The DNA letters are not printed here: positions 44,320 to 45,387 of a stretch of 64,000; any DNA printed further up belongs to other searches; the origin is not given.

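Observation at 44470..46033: Minimal CBASS-like pair: SMODS nucleotidyltransferase + four-TM membrane protein, carried as element cargo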

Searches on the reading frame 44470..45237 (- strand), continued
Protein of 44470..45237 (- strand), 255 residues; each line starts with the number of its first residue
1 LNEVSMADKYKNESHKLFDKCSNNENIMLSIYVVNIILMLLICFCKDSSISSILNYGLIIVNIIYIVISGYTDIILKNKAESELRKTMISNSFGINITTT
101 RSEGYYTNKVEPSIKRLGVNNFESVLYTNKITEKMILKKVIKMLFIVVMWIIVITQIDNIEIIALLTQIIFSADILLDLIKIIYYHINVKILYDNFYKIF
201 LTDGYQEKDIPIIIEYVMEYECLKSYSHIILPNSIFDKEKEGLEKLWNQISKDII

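Call 102: get_annotated_region(hit=H14, flank=4000)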
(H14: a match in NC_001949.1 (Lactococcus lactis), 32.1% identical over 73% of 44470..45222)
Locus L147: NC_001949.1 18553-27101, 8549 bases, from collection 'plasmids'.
description: Lactococcus lactis plasmid pMRC01, complete sequence
organism: Lactococcus lactis (NCBI taxid 1358)
taxonomy: Bacteria; Bacillota; Bacilli; Lactobacillales; Streptococcaceae; Lactococcus; Lactococcus lactis
host: -; source: -; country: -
typing (MOB-suite, as given by PLSDB): conjugative; replicon rep_cluster_664; relaxase MOBQ; mating-pair formation MPF_T
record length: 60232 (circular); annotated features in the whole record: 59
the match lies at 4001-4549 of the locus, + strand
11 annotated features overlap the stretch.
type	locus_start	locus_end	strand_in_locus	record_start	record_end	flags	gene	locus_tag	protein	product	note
CDS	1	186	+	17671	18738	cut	-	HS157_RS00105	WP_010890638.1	ArdC family protein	-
CDS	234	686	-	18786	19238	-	-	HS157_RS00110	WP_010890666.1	hypothetical protein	-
CDS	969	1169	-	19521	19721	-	-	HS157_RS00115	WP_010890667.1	hypothetical protein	-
CDS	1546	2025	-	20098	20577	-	-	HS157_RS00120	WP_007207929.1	AAA family ATPase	-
CDS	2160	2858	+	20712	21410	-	-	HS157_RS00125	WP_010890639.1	IS6-like element ISS1S family transposase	GO:0006313 - DNA transposition [Evidence IEA]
CDS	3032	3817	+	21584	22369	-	-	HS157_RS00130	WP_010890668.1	nucleotidyltransferase domain-containing protein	-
CDS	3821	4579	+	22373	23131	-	-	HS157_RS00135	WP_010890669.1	hypothetical protein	-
CDS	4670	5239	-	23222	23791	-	-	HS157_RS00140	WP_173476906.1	recombinase family protein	GO:0006310 - DNA recombination [Evidence IEA]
CDS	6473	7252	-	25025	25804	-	-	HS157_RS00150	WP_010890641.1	ABC transporter permease subunit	GO:0055085 - transmembrane transport [Evidence IEA]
CDS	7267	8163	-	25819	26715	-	-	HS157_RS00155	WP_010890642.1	ATP-binding cassette domain-containing protein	-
CDS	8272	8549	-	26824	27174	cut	-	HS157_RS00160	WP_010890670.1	hypothetical protein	-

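Call 103: get_annotated_region(hit=H17, flank=3000)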
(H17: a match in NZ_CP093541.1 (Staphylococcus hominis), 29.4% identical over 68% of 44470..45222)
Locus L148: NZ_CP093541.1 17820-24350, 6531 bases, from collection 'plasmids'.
description: Staphylococcus hominis strain C5 plasmid unnamed2, complete sequence
organism: Staphylococcus hominis (NCBI taxid 1290)
taxonomy: Bacteria; Bacillota; Bacilli; Bacillales; Staphylococcaceae; Staphylococcus; Staphylococcus hominis
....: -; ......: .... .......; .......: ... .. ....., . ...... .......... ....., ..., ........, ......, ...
typing (MOB-suite, as given by PLSDB): non-mobilizable; replicon rep_cluster_910
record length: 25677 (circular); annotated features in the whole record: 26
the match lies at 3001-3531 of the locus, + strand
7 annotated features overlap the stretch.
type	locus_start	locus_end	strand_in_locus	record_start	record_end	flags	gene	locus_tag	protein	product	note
CDS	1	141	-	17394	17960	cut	-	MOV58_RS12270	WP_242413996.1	helix-turn-helix transcriptional regulator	-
CDS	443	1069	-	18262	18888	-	-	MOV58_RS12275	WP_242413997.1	type II CAAX endopeptidase family protein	GO:0071586 - CAAX-box protein processing [Evidence IEA]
CDS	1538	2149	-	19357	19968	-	-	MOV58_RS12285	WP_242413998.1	type II CAAX endopeptidase family protein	GO:0071586 - CAAX-box protein processing [Evidence IEA]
CDS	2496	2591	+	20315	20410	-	-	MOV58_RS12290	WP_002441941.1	type I toxin-antitoxin system Fst family toxin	-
CDS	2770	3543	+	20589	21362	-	-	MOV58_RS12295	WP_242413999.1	hypothetical protein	-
CDS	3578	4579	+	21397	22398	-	-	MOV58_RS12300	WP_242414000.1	nucleotidyltransferase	-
CDS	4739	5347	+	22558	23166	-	-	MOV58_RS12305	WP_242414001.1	recombinase family protein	GO:0006310 - DNA recombination [Evidence IEA]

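Call 114: search_protein_families(library=padloc, proteins=[L147:3032-3817:+, L147:3821-4579:+], max_evalue=0.001)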
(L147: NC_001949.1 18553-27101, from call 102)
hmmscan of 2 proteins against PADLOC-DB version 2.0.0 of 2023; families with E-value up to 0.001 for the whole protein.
L147:3032-3817:+ (261 aa): 28 families (the best 25 are shown)
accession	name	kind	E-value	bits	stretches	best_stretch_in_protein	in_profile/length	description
PDLC00769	Cyclase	-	2.9e-82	274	1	1-259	1-259/261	oligonucleotide-cyclase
PDLC00823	Cyclase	-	9.4e-30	102.2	1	2-193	4-190/285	oligonucleotide-cyclase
PDLC00776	Cyclase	-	2.2e-24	84.3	1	3-200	5-198/287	oligonucleotide-cyclase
PDLC00773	Cyclase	-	4.4e-20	70.5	1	34-228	34-227/334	oligonucleotide-cyclase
PDLC00809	Cyclase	-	4.7e-17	60.5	1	4-216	5-221/295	oligonucleotide-cyclase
PDLC00822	Cyclase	-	1.1e-16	59.1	2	1-124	1-126/375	oligonucleotide-cyclase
PDLC00820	Cyclase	-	3.3e-16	57.5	1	8-222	8-222/324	oligonucleotide-cyclase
PDLC00805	Cyclase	-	3e-15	54.5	1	4-210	26-232/314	oligonucleotide-cyclase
PDLC00802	Cyclase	-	3.6e-14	50.7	1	85-220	125-262/332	oligonucleotide-cyclase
PDLC00803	Cyclase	-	3.6e-13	47.8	1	1-222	1-207/253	oligonucleotide-cyclase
PDLC00796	Cyclase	-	1.7e-12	45.4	1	1-180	1-183/432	oligonucleotide-cyclase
PDLC00786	Cyclase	-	6.2e-12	43.5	1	1-183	1-190/293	oligonucleotide-cyclase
PDLC00790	Cyclase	-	6.5e-12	43.4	1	3-184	37-213/310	oligonucleotide-cyclase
PDLC00798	Cyclase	-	1.5e-11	42.3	1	3-180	3-183/344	oligonucleotide-cyclase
PDLC00793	Cyclase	-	1.5e-11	42.2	1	12-210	13-215/462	oligonucleotide-cyclase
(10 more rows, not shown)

L147:3821-4579:+ (252 aa): 2 families
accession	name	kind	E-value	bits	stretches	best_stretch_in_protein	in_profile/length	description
PDLC00719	Effector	-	9.7e-47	157.5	1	1-246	1-253/256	4TM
PDLC00726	Effector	-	1.1e-30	104.9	1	23-247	27-255/258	4TM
